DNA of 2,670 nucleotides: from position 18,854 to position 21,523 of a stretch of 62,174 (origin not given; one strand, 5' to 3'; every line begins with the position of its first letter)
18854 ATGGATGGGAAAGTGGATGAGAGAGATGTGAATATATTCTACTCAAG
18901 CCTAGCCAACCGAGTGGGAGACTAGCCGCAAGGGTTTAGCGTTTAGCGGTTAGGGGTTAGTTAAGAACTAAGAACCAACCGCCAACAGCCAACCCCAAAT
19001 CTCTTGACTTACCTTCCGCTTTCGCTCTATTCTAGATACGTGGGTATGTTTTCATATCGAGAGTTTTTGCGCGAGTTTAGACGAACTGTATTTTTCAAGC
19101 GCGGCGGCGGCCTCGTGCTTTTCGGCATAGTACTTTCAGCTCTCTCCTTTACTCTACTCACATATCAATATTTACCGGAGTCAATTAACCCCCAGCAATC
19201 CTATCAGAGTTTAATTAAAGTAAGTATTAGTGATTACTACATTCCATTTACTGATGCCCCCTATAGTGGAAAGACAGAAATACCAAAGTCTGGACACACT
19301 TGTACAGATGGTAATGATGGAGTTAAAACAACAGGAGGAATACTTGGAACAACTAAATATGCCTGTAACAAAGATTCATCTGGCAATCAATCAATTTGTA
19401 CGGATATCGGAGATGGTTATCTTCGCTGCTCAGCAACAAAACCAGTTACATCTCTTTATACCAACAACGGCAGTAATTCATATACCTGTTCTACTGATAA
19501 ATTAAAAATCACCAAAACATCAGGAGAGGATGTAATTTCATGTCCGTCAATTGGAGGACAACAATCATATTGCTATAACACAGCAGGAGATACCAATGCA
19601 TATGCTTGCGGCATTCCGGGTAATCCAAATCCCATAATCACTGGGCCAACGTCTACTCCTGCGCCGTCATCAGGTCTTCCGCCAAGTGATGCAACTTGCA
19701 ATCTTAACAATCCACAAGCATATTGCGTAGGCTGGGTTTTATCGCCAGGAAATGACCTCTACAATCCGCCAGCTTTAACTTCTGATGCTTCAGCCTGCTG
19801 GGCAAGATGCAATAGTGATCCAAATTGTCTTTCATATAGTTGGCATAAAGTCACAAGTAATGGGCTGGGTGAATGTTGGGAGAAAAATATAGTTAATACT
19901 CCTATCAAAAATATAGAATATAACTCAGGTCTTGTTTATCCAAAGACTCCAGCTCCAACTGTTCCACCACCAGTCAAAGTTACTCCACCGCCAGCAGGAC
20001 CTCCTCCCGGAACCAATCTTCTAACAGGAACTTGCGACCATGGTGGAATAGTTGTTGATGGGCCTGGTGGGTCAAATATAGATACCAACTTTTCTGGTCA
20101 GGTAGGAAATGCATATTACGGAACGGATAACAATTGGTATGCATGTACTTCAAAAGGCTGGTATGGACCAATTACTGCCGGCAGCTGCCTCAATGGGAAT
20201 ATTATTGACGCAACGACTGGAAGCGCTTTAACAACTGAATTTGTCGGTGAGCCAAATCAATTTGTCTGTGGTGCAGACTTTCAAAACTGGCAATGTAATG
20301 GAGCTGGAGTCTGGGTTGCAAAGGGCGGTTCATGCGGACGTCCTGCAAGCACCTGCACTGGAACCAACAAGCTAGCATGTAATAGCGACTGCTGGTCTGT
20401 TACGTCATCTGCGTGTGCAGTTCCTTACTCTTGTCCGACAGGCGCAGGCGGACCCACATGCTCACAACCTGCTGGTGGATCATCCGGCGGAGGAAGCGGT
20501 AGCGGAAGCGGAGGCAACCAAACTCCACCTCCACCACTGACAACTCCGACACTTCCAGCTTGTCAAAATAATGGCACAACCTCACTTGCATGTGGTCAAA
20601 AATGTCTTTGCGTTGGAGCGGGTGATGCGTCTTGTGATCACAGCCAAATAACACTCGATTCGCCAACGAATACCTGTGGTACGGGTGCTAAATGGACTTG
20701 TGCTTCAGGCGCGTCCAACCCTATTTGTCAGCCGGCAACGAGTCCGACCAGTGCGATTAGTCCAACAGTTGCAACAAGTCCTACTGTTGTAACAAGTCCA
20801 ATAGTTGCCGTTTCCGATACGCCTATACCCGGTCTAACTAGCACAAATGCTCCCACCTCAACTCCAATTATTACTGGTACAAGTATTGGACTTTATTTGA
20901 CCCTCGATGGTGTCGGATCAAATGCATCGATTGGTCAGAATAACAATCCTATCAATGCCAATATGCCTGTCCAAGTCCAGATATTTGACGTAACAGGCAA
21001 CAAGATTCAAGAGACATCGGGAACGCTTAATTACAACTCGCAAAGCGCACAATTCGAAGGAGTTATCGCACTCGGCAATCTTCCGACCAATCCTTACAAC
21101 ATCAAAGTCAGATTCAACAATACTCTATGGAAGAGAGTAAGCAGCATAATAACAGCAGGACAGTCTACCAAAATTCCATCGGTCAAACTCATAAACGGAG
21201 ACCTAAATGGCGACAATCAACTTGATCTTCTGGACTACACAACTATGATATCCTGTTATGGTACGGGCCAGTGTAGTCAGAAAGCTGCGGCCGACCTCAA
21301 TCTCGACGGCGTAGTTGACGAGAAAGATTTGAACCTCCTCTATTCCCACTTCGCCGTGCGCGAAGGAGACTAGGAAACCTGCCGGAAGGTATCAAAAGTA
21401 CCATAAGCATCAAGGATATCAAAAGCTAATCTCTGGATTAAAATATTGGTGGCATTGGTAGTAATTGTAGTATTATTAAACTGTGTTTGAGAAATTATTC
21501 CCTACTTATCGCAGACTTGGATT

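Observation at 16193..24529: Tandem cassette of four dockerin-tailed secreted proteins with exchangeable heads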

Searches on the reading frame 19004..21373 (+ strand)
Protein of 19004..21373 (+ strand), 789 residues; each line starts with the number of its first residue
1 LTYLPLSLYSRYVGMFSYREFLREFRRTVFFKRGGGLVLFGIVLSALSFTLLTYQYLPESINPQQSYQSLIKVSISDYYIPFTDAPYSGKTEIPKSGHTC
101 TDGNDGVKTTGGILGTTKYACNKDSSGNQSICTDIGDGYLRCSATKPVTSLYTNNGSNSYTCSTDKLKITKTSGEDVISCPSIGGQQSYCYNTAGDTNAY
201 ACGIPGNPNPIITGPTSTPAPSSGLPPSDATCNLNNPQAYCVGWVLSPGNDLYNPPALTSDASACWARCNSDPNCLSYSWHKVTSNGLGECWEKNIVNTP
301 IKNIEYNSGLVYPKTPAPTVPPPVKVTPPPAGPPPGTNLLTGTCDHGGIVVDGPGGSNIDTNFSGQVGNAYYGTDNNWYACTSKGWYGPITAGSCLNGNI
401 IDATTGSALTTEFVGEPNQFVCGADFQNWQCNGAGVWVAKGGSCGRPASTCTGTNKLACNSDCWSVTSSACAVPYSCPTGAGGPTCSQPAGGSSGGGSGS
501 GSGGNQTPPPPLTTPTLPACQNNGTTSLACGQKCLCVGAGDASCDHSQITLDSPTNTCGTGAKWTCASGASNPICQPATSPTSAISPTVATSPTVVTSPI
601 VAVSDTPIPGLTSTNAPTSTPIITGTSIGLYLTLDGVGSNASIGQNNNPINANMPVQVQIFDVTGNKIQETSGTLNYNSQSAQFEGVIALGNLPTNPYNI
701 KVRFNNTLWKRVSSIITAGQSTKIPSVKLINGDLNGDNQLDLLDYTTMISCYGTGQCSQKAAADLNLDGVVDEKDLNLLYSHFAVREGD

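Call 3: search_protein_families(library=pfam, proteins=[window:19004-21373:+], max_evalue=1)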
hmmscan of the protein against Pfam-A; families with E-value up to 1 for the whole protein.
window:19004-21373:+ (789 aa): 4 families
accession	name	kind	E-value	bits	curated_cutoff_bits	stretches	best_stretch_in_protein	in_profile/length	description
PF00404.24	Dockerin_1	-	2.7e-08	34.3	22.9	1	732-780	2-53/57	Dockerin type I domain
PF14295.12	PAN_4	-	2.7e-07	31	27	1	248-292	4-49/51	PAN domain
PF13517.12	FG-GAP_3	-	0.043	14.9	26.9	0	704-743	22-60/61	FG-GAP-like repeat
PF16372.10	DUF4984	-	0.13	12.5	25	0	684-756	52-121/164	Domain of unknown function (DUF4984)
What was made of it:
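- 19745..19879 (+): B PAN_4 domain (aa 248-292). Pfam 31.0 bits, above the cut-off of 27 (call 3).
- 20876..21370 (+): B X-Doc tail (the sequence that was modelled). Dockerin_1 34.3 bits (call 3).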

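Call 13: search_protein_families(library=ncbifam, proteins=[window:19004-21373:+], max_evalue=0.1)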
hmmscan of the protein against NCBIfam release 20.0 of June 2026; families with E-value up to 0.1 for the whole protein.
window:19004-21373:+ (789 aa): 0 families
